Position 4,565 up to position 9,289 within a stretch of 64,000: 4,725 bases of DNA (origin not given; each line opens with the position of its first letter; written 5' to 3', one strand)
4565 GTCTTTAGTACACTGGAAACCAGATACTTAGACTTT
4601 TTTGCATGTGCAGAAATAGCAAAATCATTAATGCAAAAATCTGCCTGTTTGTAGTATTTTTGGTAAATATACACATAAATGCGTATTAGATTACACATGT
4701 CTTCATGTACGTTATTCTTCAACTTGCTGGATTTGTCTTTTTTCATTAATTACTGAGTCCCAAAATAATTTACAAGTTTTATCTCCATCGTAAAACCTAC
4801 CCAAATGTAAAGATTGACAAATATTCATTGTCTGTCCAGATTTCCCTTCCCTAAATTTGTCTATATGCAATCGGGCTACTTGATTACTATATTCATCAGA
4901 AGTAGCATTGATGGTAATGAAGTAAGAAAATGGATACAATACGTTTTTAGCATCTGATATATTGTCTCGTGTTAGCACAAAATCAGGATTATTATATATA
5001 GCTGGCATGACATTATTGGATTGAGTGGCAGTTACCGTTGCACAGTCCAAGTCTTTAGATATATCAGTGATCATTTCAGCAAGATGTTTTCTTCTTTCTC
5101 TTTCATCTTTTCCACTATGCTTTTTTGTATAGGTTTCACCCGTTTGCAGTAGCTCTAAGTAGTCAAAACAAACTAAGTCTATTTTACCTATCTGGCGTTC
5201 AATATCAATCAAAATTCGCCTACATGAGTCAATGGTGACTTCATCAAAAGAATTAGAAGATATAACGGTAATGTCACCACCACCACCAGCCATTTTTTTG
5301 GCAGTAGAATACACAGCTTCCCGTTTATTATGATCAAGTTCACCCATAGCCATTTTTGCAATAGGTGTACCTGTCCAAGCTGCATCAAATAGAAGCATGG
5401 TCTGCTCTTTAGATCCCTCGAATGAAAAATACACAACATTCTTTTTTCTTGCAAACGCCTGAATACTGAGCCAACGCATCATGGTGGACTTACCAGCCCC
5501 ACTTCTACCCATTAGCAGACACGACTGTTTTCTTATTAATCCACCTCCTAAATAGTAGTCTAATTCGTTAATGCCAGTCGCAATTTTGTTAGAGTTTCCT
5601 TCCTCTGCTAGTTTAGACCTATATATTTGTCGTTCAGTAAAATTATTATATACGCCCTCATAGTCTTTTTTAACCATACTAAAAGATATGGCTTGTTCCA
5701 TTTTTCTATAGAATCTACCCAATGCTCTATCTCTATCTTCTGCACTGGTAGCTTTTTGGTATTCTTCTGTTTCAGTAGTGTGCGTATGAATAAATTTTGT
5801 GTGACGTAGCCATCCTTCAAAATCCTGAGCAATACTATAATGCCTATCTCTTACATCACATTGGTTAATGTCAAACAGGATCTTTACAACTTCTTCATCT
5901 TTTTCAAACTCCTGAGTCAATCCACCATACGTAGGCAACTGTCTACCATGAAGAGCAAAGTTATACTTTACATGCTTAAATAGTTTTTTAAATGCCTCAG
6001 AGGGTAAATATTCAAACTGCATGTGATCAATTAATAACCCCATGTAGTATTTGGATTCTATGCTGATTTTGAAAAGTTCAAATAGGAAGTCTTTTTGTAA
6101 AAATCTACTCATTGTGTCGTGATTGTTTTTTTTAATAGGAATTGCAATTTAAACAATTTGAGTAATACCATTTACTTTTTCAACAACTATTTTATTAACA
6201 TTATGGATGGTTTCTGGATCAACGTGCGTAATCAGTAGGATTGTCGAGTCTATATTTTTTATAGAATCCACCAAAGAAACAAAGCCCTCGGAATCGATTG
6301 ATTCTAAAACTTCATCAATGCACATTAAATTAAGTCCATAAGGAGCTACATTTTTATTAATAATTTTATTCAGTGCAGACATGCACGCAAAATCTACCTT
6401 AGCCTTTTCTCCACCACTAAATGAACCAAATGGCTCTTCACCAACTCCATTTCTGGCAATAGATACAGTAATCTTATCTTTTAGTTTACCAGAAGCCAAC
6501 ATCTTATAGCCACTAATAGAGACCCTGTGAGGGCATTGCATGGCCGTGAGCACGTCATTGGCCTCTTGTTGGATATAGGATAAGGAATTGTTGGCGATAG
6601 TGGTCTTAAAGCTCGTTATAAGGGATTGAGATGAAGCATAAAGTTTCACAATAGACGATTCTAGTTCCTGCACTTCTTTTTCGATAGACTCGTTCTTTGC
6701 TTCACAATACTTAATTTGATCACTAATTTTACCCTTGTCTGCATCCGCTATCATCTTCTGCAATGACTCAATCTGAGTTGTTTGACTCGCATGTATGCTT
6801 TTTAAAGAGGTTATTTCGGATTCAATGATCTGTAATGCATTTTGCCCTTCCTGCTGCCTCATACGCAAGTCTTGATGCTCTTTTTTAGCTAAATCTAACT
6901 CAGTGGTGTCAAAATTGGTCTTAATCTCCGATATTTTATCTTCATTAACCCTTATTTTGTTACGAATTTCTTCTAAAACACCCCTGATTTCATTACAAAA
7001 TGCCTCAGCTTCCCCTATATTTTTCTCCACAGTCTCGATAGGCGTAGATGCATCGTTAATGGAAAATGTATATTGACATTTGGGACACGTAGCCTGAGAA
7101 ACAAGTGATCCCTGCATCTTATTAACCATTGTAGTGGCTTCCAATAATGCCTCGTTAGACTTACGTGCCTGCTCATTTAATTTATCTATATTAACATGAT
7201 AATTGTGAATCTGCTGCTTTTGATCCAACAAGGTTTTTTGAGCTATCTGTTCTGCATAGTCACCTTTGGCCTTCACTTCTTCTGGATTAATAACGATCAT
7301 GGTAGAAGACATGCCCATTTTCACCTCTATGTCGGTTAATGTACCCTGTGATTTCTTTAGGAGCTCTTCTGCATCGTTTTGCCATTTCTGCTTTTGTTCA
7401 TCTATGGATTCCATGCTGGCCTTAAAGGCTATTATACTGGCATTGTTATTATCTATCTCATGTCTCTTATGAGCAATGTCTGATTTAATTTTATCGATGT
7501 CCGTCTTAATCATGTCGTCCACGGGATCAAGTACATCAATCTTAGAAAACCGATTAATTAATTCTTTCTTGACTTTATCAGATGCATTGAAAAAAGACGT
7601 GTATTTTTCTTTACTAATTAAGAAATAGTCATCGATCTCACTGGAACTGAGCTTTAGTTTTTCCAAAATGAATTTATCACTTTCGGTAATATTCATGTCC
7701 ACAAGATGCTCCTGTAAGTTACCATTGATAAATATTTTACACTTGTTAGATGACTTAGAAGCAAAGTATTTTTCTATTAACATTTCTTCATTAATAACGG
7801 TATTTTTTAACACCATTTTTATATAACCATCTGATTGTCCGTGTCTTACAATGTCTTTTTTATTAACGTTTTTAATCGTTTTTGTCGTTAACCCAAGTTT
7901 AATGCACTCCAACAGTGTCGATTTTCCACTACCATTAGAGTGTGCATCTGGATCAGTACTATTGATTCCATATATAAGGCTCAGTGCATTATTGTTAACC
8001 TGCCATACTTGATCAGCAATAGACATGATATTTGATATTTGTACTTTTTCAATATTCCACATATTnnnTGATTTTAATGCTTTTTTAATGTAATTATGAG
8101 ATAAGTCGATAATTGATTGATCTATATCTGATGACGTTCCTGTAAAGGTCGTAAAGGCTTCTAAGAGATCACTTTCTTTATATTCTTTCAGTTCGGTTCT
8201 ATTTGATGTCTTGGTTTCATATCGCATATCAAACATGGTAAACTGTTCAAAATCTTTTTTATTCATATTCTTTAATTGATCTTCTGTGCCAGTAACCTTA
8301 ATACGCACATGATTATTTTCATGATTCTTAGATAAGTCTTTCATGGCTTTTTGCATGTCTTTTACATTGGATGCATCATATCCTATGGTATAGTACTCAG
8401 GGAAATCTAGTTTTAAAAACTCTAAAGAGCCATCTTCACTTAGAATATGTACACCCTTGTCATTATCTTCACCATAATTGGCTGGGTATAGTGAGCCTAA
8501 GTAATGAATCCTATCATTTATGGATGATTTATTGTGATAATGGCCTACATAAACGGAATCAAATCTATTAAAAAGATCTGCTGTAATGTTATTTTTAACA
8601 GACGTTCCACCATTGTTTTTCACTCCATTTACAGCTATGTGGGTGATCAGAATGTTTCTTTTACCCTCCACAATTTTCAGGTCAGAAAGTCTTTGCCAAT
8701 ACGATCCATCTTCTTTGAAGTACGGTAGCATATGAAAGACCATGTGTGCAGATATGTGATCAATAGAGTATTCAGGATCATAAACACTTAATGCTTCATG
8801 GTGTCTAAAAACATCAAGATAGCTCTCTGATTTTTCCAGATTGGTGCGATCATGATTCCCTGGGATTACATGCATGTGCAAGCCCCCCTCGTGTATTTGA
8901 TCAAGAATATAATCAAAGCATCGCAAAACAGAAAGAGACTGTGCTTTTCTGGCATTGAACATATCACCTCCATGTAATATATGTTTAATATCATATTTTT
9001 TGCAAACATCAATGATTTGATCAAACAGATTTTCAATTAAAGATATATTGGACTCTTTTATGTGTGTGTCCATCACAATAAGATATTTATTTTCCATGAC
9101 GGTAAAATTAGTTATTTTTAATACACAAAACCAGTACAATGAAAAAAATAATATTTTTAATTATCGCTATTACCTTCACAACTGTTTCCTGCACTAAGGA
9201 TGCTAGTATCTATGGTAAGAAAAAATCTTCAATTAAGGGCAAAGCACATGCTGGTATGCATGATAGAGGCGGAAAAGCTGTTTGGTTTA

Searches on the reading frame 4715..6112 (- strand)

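Call 84: search_protein_families(library=phrogs, proteins=[window:4715-6112:-], max_evalue=0.00001)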
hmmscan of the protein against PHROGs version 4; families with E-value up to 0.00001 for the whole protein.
window:4715-6112:- (466 aa): 3 families
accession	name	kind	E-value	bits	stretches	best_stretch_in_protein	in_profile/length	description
phrog_19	-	DNA, RNA and nucleotide metabolism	3.9e-46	159.1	1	31-444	185-582/621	DnaB-like replicative helicase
phrog_239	-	DNA, RNA and nucleotide metabolism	3.3e-10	40.6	1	170-367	335-519/801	DNA primase/helicase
phrog_243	-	DNA, RNA and nucleotide metabolism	7.2e-08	32.7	1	188-366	28-192/273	DnaB-like replicative helicase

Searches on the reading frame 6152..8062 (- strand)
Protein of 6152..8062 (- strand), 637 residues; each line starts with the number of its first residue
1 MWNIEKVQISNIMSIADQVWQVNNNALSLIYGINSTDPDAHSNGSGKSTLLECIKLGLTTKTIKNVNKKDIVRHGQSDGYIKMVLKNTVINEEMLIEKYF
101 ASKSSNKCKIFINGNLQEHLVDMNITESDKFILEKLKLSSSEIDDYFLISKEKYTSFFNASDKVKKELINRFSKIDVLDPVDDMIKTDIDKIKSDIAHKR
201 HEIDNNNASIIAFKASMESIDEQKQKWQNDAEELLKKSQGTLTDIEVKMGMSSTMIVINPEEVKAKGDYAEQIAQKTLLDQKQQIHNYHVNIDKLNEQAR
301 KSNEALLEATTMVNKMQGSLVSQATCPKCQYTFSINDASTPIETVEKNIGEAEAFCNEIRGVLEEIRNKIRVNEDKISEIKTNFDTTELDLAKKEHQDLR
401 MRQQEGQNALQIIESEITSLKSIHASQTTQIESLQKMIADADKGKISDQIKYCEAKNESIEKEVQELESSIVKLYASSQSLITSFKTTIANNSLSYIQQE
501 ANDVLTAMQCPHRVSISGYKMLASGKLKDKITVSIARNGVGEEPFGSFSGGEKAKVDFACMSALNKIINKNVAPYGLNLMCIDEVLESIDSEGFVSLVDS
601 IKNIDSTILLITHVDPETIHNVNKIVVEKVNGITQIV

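Call 84: search_protein_families(library=phrogs, proteins=[window:6152-8062:-], max_evalue=0.00001)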
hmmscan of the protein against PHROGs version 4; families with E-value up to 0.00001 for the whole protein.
window:6152-8062:- (637 aa): 2 families
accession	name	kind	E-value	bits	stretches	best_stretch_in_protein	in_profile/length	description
phrog_77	-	DNA, RNA and nucleotide metabolism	2.2e-58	199.6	1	2-636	296-952/967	SbcC-like subunit of palindrome specific endonuclease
phrog_21388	-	DNA, RNA and nucleotide metabolism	3.8e-14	53.8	1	1-114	1-114/126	exonuclease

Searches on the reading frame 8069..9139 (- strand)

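Call 84: search_protein_families(library=phrogs, proteins=[window:8069-9139:-], max_evalue=0.00001)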
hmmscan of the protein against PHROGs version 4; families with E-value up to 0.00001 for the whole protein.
window:8069-9139:- (357 aa): 1 family
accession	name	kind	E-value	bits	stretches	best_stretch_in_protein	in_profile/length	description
phrog_100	-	DNA, RNA and nucleotide metabolism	1.3e-45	157.2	1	13-355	25-376/989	SbcD-like subunit of palindrome specific endonuclease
